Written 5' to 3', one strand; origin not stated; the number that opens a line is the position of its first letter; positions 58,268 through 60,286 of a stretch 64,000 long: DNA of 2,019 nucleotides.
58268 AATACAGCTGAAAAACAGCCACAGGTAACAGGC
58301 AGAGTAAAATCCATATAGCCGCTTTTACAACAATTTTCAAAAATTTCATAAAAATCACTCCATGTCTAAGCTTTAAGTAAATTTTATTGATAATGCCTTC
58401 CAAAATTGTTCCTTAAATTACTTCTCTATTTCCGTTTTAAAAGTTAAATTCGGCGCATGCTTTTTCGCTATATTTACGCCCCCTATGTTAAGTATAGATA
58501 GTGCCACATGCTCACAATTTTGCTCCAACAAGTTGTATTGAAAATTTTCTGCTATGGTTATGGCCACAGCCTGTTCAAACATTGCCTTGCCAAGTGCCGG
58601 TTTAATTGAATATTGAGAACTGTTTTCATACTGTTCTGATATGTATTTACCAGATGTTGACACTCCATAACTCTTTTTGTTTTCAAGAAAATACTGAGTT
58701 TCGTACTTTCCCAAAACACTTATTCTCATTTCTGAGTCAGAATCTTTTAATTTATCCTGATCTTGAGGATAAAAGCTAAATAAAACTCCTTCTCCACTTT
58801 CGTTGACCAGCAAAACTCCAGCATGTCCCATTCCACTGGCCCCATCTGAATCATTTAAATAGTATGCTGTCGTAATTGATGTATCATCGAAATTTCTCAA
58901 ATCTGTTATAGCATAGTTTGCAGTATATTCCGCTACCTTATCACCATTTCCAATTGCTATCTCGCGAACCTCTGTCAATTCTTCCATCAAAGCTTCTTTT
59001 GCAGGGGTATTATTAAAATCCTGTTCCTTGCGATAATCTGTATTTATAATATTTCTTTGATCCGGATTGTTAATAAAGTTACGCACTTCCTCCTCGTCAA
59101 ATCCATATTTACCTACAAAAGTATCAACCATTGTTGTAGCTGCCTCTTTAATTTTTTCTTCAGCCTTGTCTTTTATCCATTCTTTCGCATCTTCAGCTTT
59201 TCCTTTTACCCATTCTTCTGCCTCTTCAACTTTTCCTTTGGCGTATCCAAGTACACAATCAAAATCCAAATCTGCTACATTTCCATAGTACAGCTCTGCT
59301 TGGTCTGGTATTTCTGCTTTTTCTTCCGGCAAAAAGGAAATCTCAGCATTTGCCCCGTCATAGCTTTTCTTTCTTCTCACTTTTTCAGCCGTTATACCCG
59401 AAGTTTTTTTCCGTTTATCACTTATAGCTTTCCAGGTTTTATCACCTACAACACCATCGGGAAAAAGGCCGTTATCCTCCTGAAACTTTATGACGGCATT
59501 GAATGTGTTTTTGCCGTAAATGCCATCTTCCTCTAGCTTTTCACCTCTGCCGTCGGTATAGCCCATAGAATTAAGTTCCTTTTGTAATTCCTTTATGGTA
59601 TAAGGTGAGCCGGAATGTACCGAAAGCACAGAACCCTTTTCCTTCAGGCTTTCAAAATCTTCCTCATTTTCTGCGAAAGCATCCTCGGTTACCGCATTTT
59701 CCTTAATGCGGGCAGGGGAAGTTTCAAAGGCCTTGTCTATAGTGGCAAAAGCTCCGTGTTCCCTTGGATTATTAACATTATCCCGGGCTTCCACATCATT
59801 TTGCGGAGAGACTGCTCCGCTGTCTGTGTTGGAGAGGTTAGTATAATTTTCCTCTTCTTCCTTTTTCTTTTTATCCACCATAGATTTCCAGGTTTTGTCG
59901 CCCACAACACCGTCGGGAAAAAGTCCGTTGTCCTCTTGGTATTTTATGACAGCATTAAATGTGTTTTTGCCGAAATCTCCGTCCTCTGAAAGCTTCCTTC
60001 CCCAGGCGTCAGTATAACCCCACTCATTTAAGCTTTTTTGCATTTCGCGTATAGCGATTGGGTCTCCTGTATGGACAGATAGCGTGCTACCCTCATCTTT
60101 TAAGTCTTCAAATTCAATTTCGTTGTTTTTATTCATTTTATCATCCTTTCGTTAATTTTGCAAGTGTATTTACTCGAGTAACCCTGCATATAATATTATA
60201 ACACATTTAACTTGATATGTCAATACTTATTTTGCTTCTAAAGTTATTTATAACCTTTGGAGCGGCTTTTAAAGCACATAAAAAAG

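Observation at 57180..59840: Module shuffling between the two cassette-2 genes: about 430 bp of near-identical DNA and a 5'-truncated, start-less recipient gene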

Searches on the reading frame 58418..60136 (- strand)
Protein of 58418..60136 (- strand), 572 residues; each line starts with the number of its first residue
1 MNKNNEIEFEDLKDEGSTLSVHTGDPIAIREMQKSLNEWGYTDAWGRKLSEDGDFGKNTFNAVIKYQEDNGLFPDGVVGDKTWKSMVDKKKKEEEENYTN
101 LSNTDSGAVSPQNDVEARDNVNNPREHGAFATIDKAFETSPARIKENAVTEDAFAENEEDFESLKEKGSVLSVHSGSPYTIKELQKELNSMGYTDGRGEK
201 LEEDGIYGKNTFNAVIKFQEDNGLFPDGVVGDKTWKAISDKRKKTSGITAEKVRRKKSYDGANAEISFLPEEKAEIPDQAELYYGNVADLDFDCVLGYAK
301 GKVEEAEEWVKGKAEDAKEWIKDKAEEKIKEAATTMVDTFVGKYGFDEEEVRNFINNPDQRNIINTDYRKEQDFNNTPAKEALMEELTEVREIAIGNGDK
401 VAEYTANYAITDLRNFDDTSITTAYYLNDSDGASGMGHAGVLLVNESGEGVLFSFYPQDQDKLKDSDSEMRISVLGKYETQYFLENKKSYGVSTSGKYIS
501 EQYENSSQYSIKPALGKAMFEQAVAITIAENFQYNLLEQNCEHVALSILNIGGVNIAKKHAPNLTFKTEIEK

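Call 10: search_protein_families(library=pfam, proteins=[window:58418-60136:-], max_evalue=0.01)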
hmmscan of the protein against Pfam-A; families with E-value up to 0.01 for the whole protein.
window:58418-60136:- (572 aa): 3 families
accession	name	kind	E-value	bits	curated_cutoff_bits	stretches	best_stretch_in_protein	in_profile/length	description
PF01471.23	PG_binding_1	-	7.7e-31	106.5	23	2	181-238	5-57/57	Putative peptidoglycan binding domain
PF09374.15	PG_binding_3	-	1.7e-08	35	24.6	0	32-68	6-37/76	Predicted Peptidoglycan domain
PF14814.11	UB2H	-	0.0086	16.5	27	0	175-207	3-33/85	Bifunctional transglycosylase second domain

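Call 16: find_related_loci(query=window:58418-60136:-, collection=genome_contigs, flank=10000)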
Query window:58418-60136:- (572 aa) in genome_contigs; peptide patterns used: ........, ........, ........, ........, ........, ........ (x = any residue, [..] = any of these).
138 stretches matched a pattern; 6 encode a relative of the query (tblastn E <= 1e-3); 6 distinct loci.
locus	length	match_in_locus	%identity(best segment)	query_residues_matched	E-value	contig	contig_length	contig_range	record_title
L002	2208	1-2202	97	5-572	0e+0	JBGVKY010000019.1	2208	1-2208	MAG: Clostridia bacterium isolate fecal_MAG_294 fecal_MAG_294_contig_0019, whole genome shotgun sequence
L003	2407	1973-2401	97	1-240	7e-91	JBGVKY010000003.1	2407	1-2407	MAG: Clostridia bacterium isolate fecal_MAG_294 fecal_MAG_294_contig_0003, whole genome shotgun sequence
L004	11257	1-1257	82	5-570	9e-75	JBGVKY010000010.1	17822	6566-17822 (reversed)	MAG: Clostridia bacterium isolate fecal_MAG_294 fecal_MAG_294_contig_0010, whole genome shotgun sequence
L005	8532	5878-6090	40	18-243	5e-8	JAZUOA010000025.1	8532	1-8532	MAG: Acutalibacteraceae bacterium isolate T1900044877_TS20190343.MAGScoT_cleanbin_000041 SGB_3196_k141_972685, whole gen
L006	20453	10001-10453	32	7-244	7e-8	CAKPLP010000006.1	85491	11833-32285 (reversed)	MAG: uncultured Bacilli bacterium isolate REFINED_METABAT215_TOP10_CONTIGS_1500_ASSEMBLY_K77_MERGED__Hadza_MoBio_hadza-E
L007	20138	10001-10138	43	52-238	1e-6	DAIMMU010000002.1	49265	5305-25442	MAG TPA_asm: Sedimentibacter sp. isolate CTOTU40325 NODE_585_length_49265_cov_10.588925, whole genome shotgun sequence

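Call 27: search_protein_families(library=pfam, proteins=[L004:1354-2202:+], max_evalue=5)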
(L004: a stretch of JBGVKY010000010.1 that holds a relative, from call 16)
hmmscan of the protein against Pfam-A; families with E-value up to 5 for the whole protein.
L004:1354-2202:+ (282 aa): 2 families
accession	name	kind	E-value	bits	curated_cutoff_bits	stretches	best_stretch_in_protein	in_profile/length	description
PF00892.27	EamA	-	0.037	14.8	28.2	2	180-223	91-134/135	EamA-like transporter family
PF04689.18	S1FA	-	3.8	8.2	21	1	103-135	11-43/66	DNA binding protein S1FA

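Call 58: find_related_loci(query=window:58418-60136:-, collection=viral_contigs, flank=6000)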
Query window:58418-60136:- (572 aa) in viral_contigs; peptide patterns used: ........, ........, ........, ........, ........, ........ (x = any residue, [..] = any of these).
6 stretches matched a pattern, but none encodes a relative of the query by tblastn (E <= 1e-3).
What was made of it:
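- On Phage endolysin/holin lysis cassette: There are no IMG/VR relatives (call 58).
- Tried and rejected: IMG/VR scan with gene A: nothing (call 58).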

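Call 60: list_cluster_members(proteins=[P0001, window:58418-60136:-, window:57645-58349:-, P0010, window:55664-56236:-])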
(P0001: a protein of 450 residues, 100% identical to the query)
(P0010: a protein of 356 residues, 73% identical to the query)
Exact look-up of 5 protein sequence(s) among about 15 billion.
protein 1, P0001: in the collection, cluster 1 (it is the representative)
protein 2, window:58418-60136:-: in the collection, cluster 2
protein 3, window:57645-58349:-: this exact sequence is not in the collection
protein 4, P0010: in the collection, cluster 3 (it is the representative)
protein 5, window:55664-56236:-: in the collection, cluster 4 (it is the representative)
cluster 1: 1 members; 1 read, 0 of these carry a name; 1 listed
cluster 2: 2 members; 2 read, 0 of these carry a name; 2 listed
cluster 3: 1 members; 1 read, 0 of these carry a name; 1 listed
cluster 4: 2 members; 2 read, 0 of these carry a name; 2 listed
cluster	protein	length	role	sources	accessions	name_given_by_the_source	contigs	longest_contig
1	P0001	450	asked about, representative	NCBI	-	-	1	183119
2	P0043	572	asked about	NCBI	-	-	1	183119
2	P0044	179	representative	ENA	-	-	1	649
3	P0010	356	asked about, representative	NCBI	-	-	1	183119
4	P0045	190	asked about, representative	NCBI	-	-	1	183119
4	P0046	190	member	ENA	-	-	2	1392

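Call 73: search_protein_families(library=padloc, proteins=[window:58418-60136:-], max_evalue=0.01)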
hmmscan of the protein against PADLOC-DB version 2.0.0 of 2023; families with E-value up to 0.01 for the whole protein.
window:58418-60136:- (572 aa): 0 families

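Call 74: search_protein_families(library=ncbifam, proteins=[window:58418-60136:-], max_evalue=0.01)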
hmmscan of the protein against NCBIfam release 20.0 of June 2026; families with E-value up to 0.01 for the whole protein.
window:58418-60136:- (572 aa): 7 families
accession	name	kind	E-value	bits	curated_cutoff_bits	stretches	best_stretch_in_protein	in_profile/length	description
TIGR02869.1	spore_SleB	equivalog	3.6e-24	85.8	236.5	2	180-288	15-110/201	spore cortex-lytic enzyme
NF052336.1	PdgHdaseHSB100310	equivalog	2.4e-15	56.7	500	2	194-240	269-315/316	peptidoglycan hydrolase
NF052335.1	PdgHdaseHSB129560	equivalog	1.6e-14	53.9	500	2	195-239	285-329/330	peptidoglycan hydrolase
NF052377.1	lmo1851_S41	exception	7.6e-09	34.8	725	2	180-244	392-451/468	lmo1851 family serine protease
NF007891.0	PRK10594.1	equivalog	3.9e-05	22.7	425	1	166-254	277-365/617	L,D-transpeptidase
NF004786.0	PRK06132.1-3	equivalog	0.0014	17.5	329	0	165-224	207-261/418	hypothetical protein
TIGR03979.1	His_Ser_Rich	equivalog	0.0078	16.2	121.65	0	181-233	134-181/190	His-Xaa-Ser repeat protein HxsA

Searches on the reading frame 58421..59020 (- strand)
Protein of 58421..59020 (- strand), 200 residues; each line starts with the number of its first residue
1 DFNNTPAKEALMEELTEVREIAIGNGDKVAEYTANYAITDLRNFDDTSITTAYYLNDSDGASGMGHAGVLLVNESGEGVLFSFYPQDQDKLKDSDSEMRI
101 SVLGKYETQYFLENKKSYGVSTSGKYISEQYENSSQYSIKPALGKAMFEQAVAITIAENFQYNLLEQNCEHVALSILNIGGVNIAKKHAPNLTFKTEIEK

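Call 42: search_solved_structures(query=A1, max_evalue=1)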
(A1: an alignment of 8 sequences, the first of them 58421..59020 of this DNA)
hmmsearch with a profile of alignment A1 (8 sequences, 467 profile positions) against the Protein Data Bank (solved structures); distinct sequences matched with E-value up to 1: 18.
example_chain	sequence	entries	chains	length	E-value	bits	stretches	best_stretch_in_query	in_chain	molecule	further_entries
3bkh_A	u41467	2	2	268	8.1e-12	48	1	28-89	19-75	lytic transglycosylase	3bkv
9xps_S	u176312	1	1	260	8.6e-12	47.9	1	28-89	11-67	Endolysin gp144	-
7rum_A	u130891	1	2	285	3.4e-09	39.3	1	29-96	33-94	Endolysin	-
5nm7_G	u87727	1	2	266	3.1e-08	36.2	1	47-92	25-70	Peptidoglycan-binding domain 1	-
5tv7_A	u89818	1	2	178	6.2e-08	35.2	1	27-87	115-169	Putative peptidoglycan-binding/hydrolysing protein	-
1lbu_A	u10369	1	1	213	2e-07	33.5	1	26-93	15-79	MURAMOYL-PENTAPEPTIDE CARBOXYPEPTIDASE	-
4fet_B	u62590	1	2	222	1.7e-06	30.4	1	26-145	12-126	Spore cortex-lytic enzyme prepeptide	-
8da2_A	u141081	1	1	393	1.6e-05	27.2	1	51-168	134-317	L,D-transpeptidase family protein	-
6tci_A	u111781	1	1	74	3.4e-05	26.1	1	25-89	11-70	Spore cortex-lytic enzyme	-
9h68_A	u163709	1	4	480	5e-05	25.6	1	26-88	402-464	Spore cortex-lytic enzyme pre-pro-form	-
4lpq_A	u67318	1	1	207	7.3e-05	25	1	49-87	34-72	ErfK/YbiS/YcfS/YnhG family protein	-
4xxt_A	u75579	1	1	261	0.00013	24.2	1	19-90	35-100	Fusion of predicted Zn-dependent amidase/peptidase (Cell wall hydrolase/DD-carboxypeptidas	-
4c2h_A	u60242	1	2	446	0.042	15.9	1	26-96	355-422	CARBOXY-TERMINAL PROCESSING PROTEASE CTPB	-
4c2e_A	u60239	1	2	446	0.042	15.9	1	26-96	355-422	CARBOXY-TERMINAL PROCESSING PROTEASE CTPB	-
4c2c_A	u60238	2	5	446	0.07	15.2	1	26-96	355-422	CARBOXY-TERMINAL PROCESSING PROTEASE CTPB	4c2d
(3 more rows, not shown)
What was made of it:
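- The PG-binding head is most similar in the PDB to the modular endolysins KZ144 (3bkh, E 8e-12) and 7rum, and to spore cortex-lytic enzymes (call 42).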

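Call 48: predict_structure(alignment_id=A1)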
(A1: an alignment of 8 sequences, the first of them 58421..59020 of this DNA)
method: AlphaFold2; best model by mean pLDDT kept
length: 200 residues; sequences in the alignment: 8
mean_pLDDT: 84.2   pTM: 0.84
mean pLDDT of the five models: 84.2, 82.2, 81.0, 79.7, 79.4
residues with pLDDT >= 90: 121; 70-90: 38; 50-70: 25; < 50: 16
segments of 3 or more residues with pLDDT < 50: 187-200
pLDDT, mean of each block of 10 residues (from residue 1): 84 97 96 97 97 80 72 98 76 79 96 93 92 91 96 85 73 89 59 35
secondary structure, 60 per line:
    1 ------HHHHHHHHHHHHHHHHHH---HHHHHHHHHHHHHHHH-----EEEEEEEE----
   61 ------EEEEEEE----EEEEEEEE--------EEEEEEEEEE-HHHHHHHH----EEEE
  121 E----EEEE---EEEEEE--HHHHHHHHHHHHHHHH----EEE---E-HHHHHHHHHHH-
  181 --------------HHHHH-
elements in order: H7-24 H28-43 E49-56 E67-73 E78-85 E94-103 H105-112 E117-121 E126-129 E133-138 H141-156 E161-163 H169-179 H195-199
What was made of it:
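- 58421..59020 (-): Toxin domain of gene A: a His...Cys (GH-AG ... NCEH) permuted papain-like fold. AlphaFold model with pLDDT 84 (call 48).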

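Call 50: fold_search(model_id=the predicted structure, library=pdb)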
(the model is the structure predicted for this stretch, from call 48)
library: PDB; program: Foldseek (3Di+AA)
matches with E <= 10: 460; with E <= 0.001: 0
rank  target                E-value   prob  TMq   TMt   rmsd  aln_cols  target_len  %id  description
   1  4gd9_C                3.2e-01  0.06  0.16  0.22  11.5       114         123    8  Circular Permuted Streptavidin N49/G48 (released 2013-06-05)
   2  2x1g_B                3.4e-01  0.09  0.17  0.21   9.5       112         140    4  Crystal structure of Importin13 - Mago-Y14 complex (released 2010-02-16)
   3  6jla_D                3.6e-01  0.12  0.18  0.19  10.9        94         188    5  Crystal structure of a mouse ependymin related protein (released 2020-03-04)
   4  6e2p_A                3.6e-01  0.08  0.18  0.09  18.9       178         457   12  Structure of human JAK2 FERM/SH2 in complex with Leptin Receptor (released 2018-08-08)
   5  2oaj                  3.8e-01  0.10  0.15  0.04  14.4       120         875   10  Crystal structure of Sro7 from S. cerevisiae (released 2007-04-03)
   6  7zv6_C                5.1e-01  0.35  0.31  0.48   5.3       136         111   12  Crystal Structure of Aichivirus A 2A protein (released 2023-05-24)
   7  7zv6_B                5.1e-01  0.25  0.27  0.41   9.2       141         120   11  Crystal Structure of Aichivirus A 2A protein (released 2023-05-24)
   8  2hyi_A                5.1e-01  0.04  0.16  0.21  16.2       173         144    8  Structure of the human exon junction complex with a trapped DEAD-box helicase bound to RNA (released 2006-08-15)
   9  8h92_B                5.4e-01  0.04  0.13  0.13  14.5       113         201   15  Ziziphus jujuba adenylyl cyclase (released 2024-01-03)
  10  8veh_B                5.7e-01  0.06  0.16  0.16  13.8       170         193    9  Crystal structure of outer membrane lipoprotein carrier protein (LolA) from Rickettsia bellii (released 2023-12-27)
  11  8h92_A                6.1e-01  0.04  0.13  0.13  15.0       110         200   14  Ziziphus jujuba adenylyl cyclase (released 2024-01-03)
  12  1p27_A                6.4e-01  0.08  0.19  0.23  11.3       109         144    6  Crystal Structure of the Human Y14/Magoh complex (released 2003-08-19)
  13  7zv1_C                7.6e-01  0.33  0.31  0.53   6.8       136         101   12  Crystal Structure of Aichivirus A 2A protein L64M, L109M mutant (released 2023-05-31)
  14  3ex7_E                7.6e-01  0.12  0.18  0.22   5.6        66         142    8  The crystal structure of EJC in its transition state (released 2008-12-09)
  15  5u84_B                7.6e-01  0.02  0.13  0.09  15.6       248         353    9  Acid ceramidase (ASAH1, aCDase) from common minke whale, Cys143Ala, uncleaved (released 2018-03-28)
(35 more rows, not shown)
